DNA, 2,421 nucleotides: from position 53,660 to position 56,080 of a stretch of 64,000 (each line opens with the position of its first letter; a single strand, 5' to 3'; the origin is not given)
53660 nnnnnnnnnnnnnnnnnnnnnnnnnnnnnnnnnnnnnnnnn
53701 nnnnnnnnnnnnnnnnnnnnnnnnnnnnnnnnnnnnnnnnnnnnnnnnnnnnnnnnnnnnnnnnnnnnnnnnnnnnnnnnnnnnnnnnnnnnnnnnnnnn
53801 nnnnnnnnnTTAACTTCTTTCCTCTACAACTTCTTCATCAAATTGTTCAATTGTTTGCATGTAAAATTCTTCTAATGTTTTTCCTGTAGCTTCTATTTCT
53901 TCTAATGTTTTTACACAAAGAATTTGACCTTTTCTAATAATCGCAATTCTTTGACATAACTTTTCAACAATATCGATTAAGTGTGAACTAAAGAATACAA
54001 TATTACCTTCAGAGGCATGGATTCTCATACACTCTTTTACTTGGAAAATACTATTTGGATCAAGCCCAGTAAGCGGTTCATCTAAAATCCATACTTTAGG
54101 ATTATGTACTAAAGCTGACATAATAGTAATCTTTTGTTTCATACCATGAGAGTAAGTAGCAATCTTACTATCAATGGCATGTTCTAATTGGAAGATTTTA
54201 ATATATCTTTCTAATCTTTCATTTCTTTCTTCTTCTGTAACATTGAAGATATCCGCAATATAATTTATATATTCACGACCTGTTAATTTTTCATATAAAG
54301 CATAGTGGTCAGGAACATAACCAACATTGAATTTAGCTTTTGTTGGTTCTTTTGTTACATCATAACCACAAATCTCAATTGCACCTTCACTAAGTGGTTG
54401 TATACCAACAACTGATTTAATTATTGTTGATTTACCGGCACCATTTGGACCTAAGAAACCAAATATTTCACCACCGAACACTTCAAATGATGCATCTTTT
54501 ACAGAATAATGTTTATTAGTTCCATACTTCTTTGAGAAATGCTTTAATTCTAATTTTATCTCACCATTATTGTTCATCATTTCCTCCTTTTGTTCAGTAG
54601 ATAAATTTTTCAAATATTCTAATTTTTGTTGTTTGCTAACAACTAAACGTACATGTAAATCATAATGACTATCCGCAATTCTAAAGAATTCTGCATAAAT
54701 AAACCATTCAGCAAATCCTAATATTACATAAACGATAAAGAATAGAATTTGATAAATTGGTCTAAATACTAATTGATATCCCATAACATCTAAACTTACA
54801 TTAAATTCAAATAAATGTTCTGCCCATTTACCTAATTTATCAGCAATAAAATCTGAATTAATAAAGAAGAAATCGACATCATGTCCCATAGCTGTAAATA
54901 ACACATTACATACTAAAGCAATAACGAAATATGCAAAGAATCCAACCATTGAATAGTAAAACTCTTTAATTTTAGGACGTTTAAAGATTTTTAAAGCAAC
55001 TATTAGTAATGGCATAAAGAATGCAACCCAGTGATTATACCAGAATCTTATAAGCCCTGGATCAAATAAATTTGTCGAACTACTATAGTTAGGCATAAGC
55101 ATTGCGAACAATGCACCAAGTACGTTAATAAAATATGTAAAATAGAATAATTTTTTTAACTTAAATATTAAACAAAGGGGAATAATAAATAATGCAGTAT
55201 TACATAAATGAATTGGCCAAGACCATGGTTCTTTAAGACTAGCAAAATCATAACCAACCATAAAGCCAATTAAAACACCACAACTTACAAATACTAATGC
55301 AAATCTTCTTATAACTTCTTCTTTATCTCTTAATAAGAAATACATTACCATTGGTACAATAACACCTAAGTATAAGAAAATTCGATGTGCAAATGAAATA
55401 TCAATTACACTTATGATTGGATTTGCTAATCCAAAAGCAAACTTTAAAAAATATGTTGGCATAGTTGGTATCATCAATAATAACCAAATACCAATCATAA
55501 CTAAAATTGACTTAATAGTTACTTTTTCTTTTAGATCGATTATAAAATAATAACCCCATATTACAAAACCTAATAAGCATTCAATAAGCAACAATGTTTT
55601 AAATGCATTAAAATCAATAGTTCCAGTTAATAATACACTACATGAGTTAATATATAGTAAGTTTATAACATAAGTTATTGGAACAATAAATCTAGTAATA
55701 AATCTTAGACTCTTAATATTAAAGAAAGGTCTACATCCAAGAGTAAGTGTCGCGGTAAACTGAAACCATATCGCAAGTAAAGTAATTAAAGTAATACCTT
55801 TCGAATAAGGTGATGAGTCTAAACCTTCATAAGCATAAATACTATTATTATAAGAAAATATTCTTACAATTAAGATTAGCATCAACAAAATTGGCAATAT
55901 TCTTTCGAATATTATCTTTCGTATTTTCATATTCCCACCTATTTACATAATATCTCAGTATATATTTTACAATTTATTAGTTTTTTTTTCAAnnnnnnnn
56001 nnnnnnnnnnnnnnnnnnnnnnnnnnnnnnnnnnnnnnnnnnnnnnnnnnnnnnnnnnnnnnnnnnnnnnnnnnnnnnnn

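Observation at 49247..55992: Four-gene operon led by an ABC ATPase fused to a YwaF/TMEM164-like membrane domain, ending in a large surface lipoprotein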

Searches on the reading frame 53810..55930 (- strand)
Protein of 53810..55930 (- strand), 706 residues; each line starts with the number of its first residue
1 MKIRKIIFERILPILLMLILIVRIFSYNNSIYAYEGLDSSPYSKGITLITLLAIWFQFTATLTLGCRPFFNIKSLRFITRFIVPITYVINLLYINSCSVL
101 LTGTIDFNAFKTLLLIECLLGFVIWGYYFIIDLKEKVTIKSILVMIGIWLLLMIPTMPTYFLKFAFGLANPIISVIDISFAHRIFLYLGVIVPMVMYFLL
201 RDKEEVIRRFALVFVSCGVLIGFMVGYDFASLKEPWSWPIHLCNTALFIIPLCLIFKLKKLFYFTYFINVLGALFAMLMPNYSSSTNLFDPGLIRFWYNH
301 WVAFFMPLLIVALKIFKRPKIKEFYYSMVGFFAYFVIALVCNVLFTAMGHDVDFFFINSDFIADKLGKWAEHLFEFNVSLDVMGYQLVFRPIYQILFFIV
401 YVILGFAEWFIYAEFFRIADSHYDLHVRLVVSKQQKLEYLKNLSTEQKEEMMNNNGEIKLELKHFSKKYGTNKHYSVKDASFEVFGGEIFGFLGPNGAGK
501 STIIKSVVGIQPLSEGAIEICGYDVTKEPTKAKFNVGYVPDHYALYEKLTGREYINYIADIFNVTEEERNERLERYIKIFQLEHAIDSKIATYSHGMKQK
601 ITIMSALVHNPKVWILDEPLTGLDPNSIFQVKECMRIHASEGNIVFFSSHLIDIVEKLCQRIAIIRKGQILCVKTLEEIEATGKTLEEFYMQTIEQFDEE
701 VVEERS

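Call 3: search_protein_families(library=pfam, proteins=[window:53810-55930:-], max_evalue=0.01)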
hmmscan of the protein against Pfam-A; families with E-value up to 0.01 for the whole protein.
window:53810-55930:- (706 aa): 3 families
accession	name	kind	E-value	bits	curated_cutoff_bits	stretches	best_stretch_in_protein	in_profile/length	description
PF00005.33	ABC_tran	-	4.3e-27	95.8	25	1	478-620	2-136/137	ABC transporter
PF14808.11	TMEM164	-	1.3e-16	61.2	25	1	180-373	4-202/217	TMEM164 family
PF13304.12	AAA_21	-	2.2e-08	34.9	27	1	576-650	221-298/304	AAA domain, putative AbiEii toxin, Type IV TA system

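Call 4: search_protein_families(library=ncbifam, proteins=[window:53810-55930:-], max_evalue=0.01)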
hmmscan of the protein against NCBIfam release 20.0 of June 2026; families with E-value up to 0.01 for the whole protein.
window:53810-55930:- (706 aa): 185 families (the best 25 are shown)
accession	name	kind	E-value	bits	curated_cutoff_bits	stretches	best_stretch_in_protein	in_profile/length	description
TIGR03522.1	GldA_ABC_ATP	equivalog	5.5e-62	209.9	402.6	1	460-703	3-242/301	gliding motility-associated ABC transporter ATP-binding subunit GldA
TIGR01188.1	drrA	subfamily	6.3e-60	203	312.45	1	467-698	1-231/302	daunorubicin resistance ABC transporter, ATP-binding protein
NF033858.1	ABC2_perm_RbbA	equivalog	1.9e-47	161.8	1050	1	441-700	250-507/909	ribosome-associated ATPase/putative transporter RbbA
NF010060.0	PRK13537.1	equivalog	9.2e-43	146.3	521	1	454-671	10-225/314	nodulation factor ABC transporter ATP-binding protein NodI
NF010059.0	PRK13536.1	equivalog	7.5e-42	143.3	549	1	434-670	18-252/342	nodulation factor ABC transporter ATP-binding protein NodI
TIGR04406.1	LPS_export_lptB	equivalog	9.6e-40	136.4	240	1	460-684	2-227/239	LPS export ABC transporter ATP-binding protein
TIGR03740.1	galliderm_ABC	subfamily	4.1e-39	134.6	309.75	1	460-694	1-222/223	lantibiotic protection ABC transporter ATP-binding subunit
TIGR01288.1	nodI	equivalog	1e-38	133.1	424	1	458-670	3-213/303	nodulation factor ABC transporter ATP-binding protein NodI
TIGR03864.1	PQQ_ABC_ATP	hypoth_equivalog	3.2e-37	128.2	302.25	1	460-692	2-234/236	ABC transporter, ATP-binding subunit, PQQ-dependent alcohol dehydrogenase system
NF047565.1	PSM_export_PmtA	equivalog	1.4e-33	116.4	350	1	471-685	11-221/282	phenol-soluble modulin export ABC transporter ATP-binding protein PmtA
TIGR00968.1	3a0106s01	subfamily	5.3e-33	114.5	342.75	1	462-682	3-221/237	sulfate ABC transporter ATP-binding protein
NF040840.2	tungstate_WtpC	equivalog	6.4e-33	114.5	440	1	460-680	2-219/347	tungstate ABC transporter ATP-binding protein WtpC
NF008144.0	PRK10895.1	equivalog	9.7e-33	113.6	381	1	461-681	5-226/241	LPS export ABC transporter ATP-binding protein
TIGR03410.1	urea_trans_UrtE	equivalog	4.1e-31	108.2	285.8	1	460-680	1-220/230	urea ABC transporter ATP-binding subunit UrtE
TIGR02315.1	ABC_phnC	equivalog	9.8e-31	107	266.1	1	460-681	2-235/243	phosphonate ABC transporter ATP-binding protein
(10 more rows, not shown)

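Call 5: find_homologous_proteins(query=window:53810-55930:-, max_evalue=0.00001)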
Query window:53810-55930:- (706 aa): 3368 proteins with E <= 0.00001 among 8000 candidates; the best 120 are listed.
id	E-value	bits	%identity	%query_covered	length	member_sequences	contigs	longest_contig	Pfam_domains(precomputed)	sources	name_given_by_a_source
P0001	0.0e+0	1512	93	100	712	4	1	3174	PF14808.12,PF00005.34,PF13304.13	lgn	-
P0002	0.0e+0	1497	92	100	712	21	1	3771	PF14808.12,PF00005.34,PF13304.13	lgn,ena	-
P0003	0.0e+0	1431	88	98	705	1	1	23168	PF14808.12,PF00005.34,PF13304.13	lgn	-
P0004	0.0e+0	1412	86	99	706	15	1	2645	PF14808.12,PF00005.34,PF13304.13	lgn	-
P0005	0.0e+0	1248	96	80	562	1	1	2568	PF14808.12,PF00005.34,PF13304.13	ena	-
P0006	0.0e+0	1053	79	79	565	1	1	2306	PF14808.12,PF00005.34,PF13304.13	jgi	jgi:ABC-2 type transport system ATP-binding protein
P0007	0.0e+0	1023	63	99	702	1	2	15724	PF14808.12,PF00005.34,PF13304.13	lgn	-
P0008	0.0e+0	1013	63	99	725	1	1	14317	PF14808.12,PF00005.34,PF13304.13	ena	-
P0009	1.2e-294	997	60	100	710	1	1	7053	PF14808.12,PF00005.34,PF13304.13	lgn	-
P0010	1.1e-290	984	62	98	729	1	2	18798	PF14808.12,PF00005.34,PF13304.13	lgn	-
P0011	2.3e-289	980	61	99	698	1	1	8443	PF14808.12,PF00005.34,PF13304.13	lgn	-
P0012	5.2e-288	975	61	99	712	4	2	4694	PF14808.12,PF00005.34,PF13304.13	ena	-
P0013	3.2e-287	973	60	98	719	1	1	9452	PF14808.12,PF00005.34,PF13304.13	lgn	-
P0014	6.5e-286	969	62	98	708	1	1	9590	PF14808.12,PF00005.34,PF13304.13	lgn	-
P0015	2.4e-285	967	62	99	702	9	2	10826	PF14808.12,PF00005.34,PF13304.13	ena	-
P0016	2.9e-285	966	62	97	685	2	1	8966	PF14808.12,PF00005.34,PF13304.13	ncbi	-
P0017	3.6e-285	966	61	99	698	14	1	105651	PF14808.12,PF00005.34,PF13304.13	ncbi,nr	ncbi:MAG: YwaF family protein [Prevotella sp.]|nr:YwaF family protein [Staphylococcus sp.] MCM135081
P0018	4.3e-285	966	60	99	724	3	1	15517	PF14808.12,PF00005.34,PF13304.13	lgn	-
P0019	2.5e-284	963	61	98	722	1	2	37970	PF14808.12,PF00005.34,PF13304.13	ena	-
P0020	5.9e-284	962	61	98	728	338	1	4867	PF14808.12,PF00005.34,PF13304.13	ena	-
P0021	2.1e-283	960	61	98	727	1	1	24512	PF14808.12,PF00005.34,PF13304.13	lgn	-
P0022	1.7e-282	957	61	98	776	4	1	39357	PF14808.12,PF00005.34,PF13304.13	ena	-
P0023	1.9e-282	957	60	99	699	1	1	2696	PF14808.12,PF00005.34,PF13304.13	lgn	-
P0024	2.1e-282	957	60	98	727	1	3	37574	PF14808.12,PF00005.34,PF13304.13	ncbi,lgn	-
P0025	2.2e-282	957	61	98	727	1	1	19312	PF14808.12,PF00005.34,PF13304.13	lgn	-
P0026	2.7e-282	957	60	98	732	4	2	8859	PF14808.12,PF00005.34,PF13304.13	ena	-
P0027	9.8e-282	955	61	98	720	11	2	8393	PF14808.12,PF00005.34,PF13304.13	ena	-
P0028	1.1e-281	955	61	99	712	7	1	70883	PF14808.12,PF00005.34,PF13304.13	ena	-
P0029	1.3e-281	954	59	98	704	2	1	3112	PF14808.12,PF00005.34,PF13304.13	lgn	-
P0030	8.9e-281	952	60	98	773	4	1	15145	PF14808.12,PF00005.34,PF13304.13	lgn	-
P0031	3.1e-280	950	60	97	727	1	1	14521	PF14808.12,PF00005.34,PF13304.13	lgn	-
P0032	8.2e-280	948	59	99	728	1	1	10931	PF14808.12,PF00005.34,PF13304.13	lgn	-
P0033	1.6e-279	947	62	98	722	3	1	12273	PF14808.12,PF00005.34,PF13304.13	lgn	-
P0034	1.9e-279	947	59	98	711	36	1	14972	PF14808.12,PF00005.34,PF13304.13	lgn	-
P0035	1.0e-278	945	60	97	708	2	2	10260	PF14808.12,PF00005.34,PF13304.13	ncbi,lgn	-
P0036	1.2e-278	944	60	99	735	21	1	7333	PF14808.12,PF00005.34,PF13304.13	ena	-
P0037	1.6e-278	944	60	98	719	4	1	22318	PF14808.12,PF00005.34,PF13304.13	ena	-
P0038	1.7e-278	944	59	100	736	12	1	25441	PF14808.12,PF00005.34,PF13304.13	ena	-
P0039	1.9e-278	944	61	98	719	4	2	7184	PF14808.12,PF00005.34,PF13304.13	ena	-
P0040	5.6e-278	942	61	98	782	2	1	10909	PF14808.12,PF00005.34,PF13304.13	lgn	-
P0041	6.2e-278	942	61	98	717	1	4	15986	PF14808.12,PF00005.34,PF13304.13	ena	-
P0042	1.4e-277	941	58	99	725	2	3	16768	PF14808.12,PF00005.34,PF13304.13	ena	-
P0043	1.8e-277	941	61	98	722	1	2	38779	PF14808.12,PF00005.34,PF13304.13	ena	-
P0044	2.4e-277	940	60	98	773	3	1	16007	PF14808.12,PF00005.34,PF13304.13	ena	-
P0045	1.5e-276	938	58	98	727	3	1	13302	PF14808.12,PF00005.34,PF13304.13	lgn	-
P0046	9.1e-276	935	60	99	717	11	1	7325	PF14808.12,PF00005.34,PF13304.13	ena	-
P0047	9.6e-276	935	58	99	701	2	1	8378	PF14808.12,PF00005.34,PF13304.13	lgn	-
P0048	1.2e-275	935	59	99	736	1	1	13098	PF14808.12,PF00005.34,PF13304.13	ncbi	-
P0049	2.1e-275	934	58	99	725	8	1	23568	PF14808.12,PF00005.34,PF13304.13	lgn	-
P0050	3.6e-275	933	60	99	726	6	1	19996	PF14808.12,PF00005.34,PF13304.13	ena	-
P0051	8.4e-275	932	60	98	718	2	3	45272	PF14808.12,PF00005.34,PF13304.13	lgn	-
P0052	1.7e-274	931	58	100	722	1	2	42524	PF14808.12,PF00005.34,PF13304.13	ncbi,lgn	-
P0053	8.9e-273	925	59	98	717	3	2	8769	PF14808.12,PF00005.34,PF13304.13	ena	-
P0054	1.2e-272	925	59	97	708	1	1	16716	PF14808.12,PF00005.34,PF13304.13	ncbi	-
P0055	1.6e-272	924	58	97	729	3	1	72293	PF14808.12,PF00005.34,PF13304.13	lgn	-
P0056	2.1e-272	924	58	97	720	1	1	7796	PF14808.12,PF00005.34,PF13304.13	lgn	-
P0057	3.3e-272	923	57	99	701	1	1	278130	PF14808.12,PF00005.34,PF13304.13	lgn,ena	-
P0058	3.2e-271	920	58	99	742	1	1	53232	PF14808.12,PF00005.34,PF13304.13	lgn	-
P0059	4.2e-271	920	59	99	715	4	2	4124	PF14808.12,PF00005.34,PF13304.13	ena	-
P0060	6.3e-271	919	58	99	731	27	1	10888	PF14808.12,PF00005.34,PF13304.13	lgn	-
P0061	8.2e-271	919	58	97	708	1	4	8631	PF14808.12,PF00005.34,PF13304.13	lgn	-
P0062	2.1e-270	917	59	98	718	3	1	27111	PF14808.12,PF00005.34,PF13304.13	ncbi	-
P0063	7.2e-270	916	57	99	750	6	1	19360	PF14808.12,PF00005.34,PF13304.13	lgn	-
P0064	2.0e-269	914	59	98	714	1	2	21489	PF14808.12,PF00005.34,PF13304.13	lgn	-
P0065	6.3e-269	912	59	99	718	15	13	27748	PF14808.12,PF00005.34,PF13304.13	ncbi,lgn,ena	-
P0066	8.8e-269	912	59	99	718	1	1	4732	PF14808.12,PF00005.34,PF13304.13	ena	-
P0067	2.1e-267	907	56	99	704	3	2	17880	PF14808.12,PF00005.34,PF13304.13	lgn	-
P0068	2.4e-267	907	58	96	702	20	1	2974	PF14808.12,PF00005.34,PF13304.13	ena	-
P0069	8.9e-267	905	59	97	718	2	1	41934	PF14808.12,PF00005.34,PF13304.13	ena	-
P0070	1.1e-265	902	58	100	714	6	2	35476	PF14808.12,PF00005.34,PF13304.13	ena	-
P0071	1.7e-265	901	56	98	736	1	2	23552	PF14808.12,PF00005.34,PF13304.13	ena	-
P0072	1.1e-264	898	57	98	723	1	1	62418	PF14808.12,PF00005.34,PF13304.13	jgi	-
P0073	3.1e-262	890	55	99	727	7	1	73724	PF14808.12,PF00005.34,PF13304.13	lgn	-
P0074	9.1e-261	885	56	99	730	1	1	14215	PF14808.12,PF00005.34,PF13304.13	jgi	-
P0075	2.8e-260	884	56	95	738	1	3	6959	PF14808.12,PF00005.34,PF13304.13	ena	-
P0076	1.3e-259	882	56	99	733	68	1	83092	PF14808.12,PF00005.34,PF13304.13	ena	-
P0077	2.3e-259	881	56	99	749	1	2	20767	PF14808.12,PF00005.34,PF13304.13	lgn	-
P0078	7.0e-259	879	56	99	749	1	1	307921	PF14808.12,PF00005.34,PF13304.13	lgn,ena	-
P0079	5.8e-257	873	56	99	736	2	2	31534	PF14808.12,PF00005.34,PF13304.13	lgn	-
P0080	2.0e-256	871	56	99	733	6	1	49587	PF14808.12,PF00005.34,PF13304.13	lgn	-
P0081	4.9e-256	870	56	98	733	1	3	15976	PF14808.12,PF00005.34,PF13304.13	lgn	-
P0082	3.8e-255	867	65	81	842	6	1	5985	PF14808.12,PF00005.34,PF13304.13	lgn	-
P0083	4.0e-254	863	56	96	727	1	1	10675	PF14808.12,PF00005.34,PF13304.13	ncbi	-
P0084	1.9e-253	861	56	99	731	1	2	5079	PF14808.12,PF00005.34,PF13304.13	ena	-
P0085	4.2e-253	860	55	98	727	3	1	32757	PF14808.12,PF00005.34,PF13304.13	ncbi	-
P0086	5.5e-253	860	56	99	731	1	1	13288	PF14808.12,PF00005.34,PF13304.13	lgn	-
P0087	6.0e-253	860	56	99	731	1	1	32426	PF14808.12,PF00005.34,PF13304.13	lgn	-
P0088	7.1e-253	859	56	99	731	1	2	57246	PF14808.12,PF00005.34,PF13304.13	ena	-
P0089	1.1e-252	859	56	99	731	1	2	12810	PF14808.12,PF00005.34,PF13304.13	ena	-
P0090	1.7e-252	858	56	99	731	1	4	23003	PF14808.12,PF00005.34,PF13304.13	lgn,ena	-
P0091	2.6e-252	857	56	97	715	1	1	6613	PF14808.12,PF00005.34,PF13304.13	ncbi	-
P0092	3.1e-252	857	55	98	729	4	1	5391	PF14808.12,PF00005.34,PF13304.13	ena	-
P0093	2.3e-251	854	56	99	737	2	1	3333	PF14808.12,PF00005.34,PF13304.13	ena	-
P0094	2.7e-251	854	58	92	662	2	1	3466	PF14808.12,PF00005.34,PF13304.13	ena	-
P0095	8.1e-251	853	55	98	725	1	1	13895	PF14808.12,PF00005.34,PF13304.13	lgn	-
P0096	1.2e-250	852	55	99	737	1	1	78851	PF14808.12,PF00005.34,PF13304.13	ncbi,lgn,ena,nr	ncbi:MAG: YwaF family protein [Erysipelotrichales bacterium]|nr:YwaF family protein [Erysipelotricha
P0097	1.8e-250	851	55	99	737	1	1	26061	PF14808.12,PF00005.34,PF13304.13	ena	-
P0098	4.1e-249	847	56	98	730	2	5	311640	PF14808.12,PF00005.34,PF13304.13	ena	-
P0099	6.7e-249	846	56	97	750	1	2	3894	PF14808.12,PF00005.34,PF13304.13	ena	-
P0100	8.1e-249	846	56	97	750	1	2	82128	PF14808.12,PF00005.34,PF13304.13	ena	-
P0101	8.1e-249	846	56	97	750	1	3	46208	PF14808.12,PF00005.34,PF13304.13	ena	-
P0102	2.0e-248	845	56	97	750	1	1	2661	PF14808.12,PF00005.34,PF13304.13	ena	-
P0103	2.9e-248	844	54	99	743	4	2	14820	PF14808.12,PF00005.34,PF13304.13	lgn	-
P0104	7.7e-248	843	65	81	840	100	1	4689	PF14808.12,PF00005.34,PF13304.13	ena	-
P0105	1.3e-247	842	57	94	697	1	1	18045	PF14808.12,PF00005.34,PF13304.13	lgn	-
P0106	4.4e-247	840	55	97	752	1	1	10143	PF14808.12,PF00005.34,PF13304.13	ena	-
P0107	7.5e-247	839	55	99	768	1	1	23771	PF14808.12,PF00005.34,PF13304.13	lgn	-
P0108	8.0e-247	839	54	97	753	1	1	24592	PF14808.12,PF00005.34,PF13304.13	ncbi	-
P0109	1.5e-246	838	54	98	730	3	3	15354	PF14808.12,PF00005.34,PF13304.13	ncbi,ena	-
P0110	1.9e-246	838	54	99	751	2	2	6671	PF14808.12,PF00005.34,PF13304.13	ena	-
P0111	3.0e-246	837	54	96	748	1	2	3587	PF14808.12,PF00005.34,PF13304.13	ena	-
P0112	3.5e-246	837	55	98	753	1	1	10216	PF14808.12,PF00005.34,PF13304.13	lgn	-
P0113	2.5e-245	834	54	99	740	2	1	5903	PF14808.12,PF00005.34,PF13304.13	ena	-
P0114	2.0e-244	831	53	98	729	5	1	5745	PF14808.12,PF00005.34,PF13304.13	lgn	-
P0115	7.2e-244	830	53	99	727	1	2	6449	PF14808.12,PF00005.34,PF13304.13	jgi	jgi:ABC-2 type transport system ATP-binding protein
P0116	1.4e-243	829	54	97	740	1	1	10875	PF14808.12,PF00005.34,PF13304.13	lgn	-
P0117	1.4e-243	829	55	97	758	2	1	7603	PF14808.12,PF00005.34,PF13304.13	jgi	-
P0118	1.5e-243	829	54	97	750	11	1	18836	PF14808.12,PF00005.34,PF13304.13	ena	-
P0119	2.6e-243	828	54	98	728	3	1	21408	PF14808.12,PF00005.34,PF13304.13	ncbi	-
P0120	4.2e-243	827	54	98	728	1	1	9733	PF14808.12,PF00005.34,PF13304.13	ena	-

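Call 8: find_encoding_contigs(protein=P0057, flank=10000, max_places=2)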
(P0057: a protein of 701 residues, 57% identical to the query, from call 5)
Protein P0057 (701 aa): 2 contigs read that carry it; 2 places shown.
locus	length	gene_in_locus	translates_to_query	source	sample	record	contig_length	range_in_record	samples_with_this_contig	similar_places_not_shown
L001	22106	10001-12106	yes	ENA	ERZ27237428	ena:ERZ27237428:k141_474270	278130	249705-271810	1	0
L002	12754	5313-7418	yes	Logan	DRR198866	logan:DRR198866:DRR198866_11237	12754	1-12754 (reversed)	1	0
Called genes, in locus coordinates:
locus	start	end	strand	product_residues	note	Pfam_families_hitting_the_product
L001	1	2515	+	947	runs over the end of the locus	PF00005:ABC_tran, PF02463:SMC_N (weak), PF02687:FtsX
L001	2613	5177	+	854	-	PF01624:MutS_I, PF05188:MutS_II, PF05192:MutS_III, PF05190:MutS_IV, PF00488:MutS_V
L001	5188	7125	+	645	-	PF02518:HATPase_c (weak), PF13589:HATPase_c_3, PF01119:DNA_mis_repair, PF08676:MutL_C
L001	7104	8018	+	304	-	PF01745:IPT, PF01715:IPPT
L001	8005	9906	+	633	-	PF09992:NAGPA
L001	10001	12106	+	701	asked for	PF14808:TMEM164, PF00005:ABC_tran, PF13304:AAA_21 (faint)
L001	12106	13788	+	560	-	-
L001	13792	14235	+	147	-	-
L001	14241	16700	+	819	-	PF09479:Flg_new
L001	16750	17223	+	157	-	PF03167:UDG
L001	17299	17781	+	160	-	PF03449:GreA_GreB_N, PF01272:GreA_GreB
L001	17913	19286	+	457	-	-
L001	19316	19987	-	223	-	PF04542:Sigma70_r2, PF04545:Sigma70_r4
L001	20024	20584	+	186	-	PF09419:PGP_phosphatase, PF08282:Hydrolase_3 (faint), PF00702:Hydrolase, PF13419:HAD_2, PF13242:Hydrolase_like (weak)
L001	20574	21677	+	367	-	PF00503:G-alpha (faint), PF02421:FeoB_N (faint), PF03193:RsgA_GTPase, PF04548:AIG1 (faint), PF01926:MMR_HSR1, PF21516:YqeH-like_C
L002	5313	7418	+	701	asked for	PF14808:TMEM164, PF00005:ABC_tran, PF13304:AAA_21 (faint)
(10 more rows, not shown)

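Call 9: find_encoding_contigs(protein=P0096, flank=10000, max_places=2)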
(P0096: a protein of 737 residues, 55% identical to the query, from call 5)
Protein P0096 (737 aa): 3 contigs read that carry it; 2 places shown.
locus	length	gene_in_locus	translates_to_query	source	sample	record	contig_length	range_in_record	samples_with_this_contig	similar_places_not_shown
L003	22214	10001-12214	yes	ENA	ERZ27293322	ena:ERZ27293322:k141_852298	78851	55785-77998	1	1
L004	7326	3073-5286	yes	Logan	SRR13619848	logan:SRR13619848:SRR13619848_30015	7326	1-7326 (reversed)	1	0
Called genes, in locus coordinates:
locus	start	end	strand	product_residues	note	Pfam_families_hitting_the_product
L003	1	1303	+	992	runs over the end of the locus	PF09586:YfhO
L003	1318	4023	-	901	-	PF09586:YfhO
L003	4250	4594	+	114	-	-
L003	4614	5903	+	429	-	PF02826:2-Hacid_dh_C (faint), PF03721:UDPG_MGDP_dh_N, PF03807:F420_oxidored (faint)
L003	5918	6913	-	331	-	-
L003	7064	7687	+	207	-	PF00392:GntR, PF02080:TrkA_C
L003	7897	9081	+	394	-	PF01053:Cys_Met_Meta_PP (weak), PF00155:Aminotran_1_2, PF01212:Beta_elim_lyase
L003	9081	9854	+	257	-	PF00106:adh_short, PF01370:Epimerase, PF08659:KR, PF13561:adh_short_C2, PF16363:GDP_Man_Dehyd (weak), PF08643:DUF1776 (weak)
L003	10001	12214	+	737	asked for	PF14808:TMEM164, PF00005:ABC_tran, PF13304:AAA_21 (faint)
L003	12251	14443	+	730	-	PF09847:12TM_1 (weak)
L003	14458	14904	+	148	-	-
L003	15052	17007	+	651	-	-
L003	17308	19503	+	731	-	PF03477:ATP-cone, PF13597:NRDD, PF01228:Gly_radical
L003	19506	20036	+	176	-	PF13353:Fer4_12, PF04055:Radical_SAM (weak)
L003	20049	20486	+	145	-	PF00692:dUTPase, PF22769:DCD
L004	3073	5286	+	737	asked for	PF14808:TMEM164, PF00005:ABC_tran, PF13304:AAA_21 (faint)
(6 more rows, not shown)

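Call 10: find_encoding_contigs(protein=P0017, flank=10000, max_places=2)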
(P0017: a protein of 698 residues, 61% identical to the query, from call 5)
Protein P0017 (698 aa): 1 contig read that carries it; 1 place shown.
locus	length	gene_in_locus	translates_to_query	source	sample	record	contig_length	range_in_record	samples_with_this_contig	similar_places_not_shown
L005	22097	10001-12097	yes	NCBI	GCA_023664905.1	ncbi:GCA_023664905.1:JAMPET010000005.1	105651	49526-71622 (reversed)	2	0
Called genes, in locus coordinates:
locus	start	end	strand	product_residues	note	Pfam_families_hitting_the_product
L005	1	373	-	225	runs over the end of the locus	PF04172:LrgB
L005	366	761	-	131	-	PF03788:LrgA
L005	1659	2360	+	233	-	PF03009:GDPD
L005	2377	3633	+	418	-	PF00152:tRNA-synt_2 (faint), PF13393:tRNA-synt_His, PF00587:tRNA-synt_2b (weak)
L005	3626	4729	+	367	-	PF03372:Exo_endo_phos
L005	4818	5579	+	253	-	-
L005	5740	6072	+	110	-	-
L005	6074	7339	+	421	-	PF00999:Na_H_Exchanger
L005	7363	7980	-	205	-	PF00657:Lipase_GDSL, PF13472:Lipase_GDSL_2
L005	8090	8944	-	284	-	PF01171:ATP_bind_3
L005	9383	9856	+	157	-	-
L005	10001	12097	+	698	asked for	PF14808:TMEM164, PF00005:ABC_tran, PF13304:AAA_21 (faint)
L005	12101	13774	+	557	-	-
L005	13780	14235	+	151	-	-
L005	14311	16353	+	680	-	PF09479:Flg_new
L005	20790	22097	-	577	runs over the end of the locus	PF02368:Big_2 (faint), PF26182:Ig_NUP210_5th (weak), PF05257:CHAP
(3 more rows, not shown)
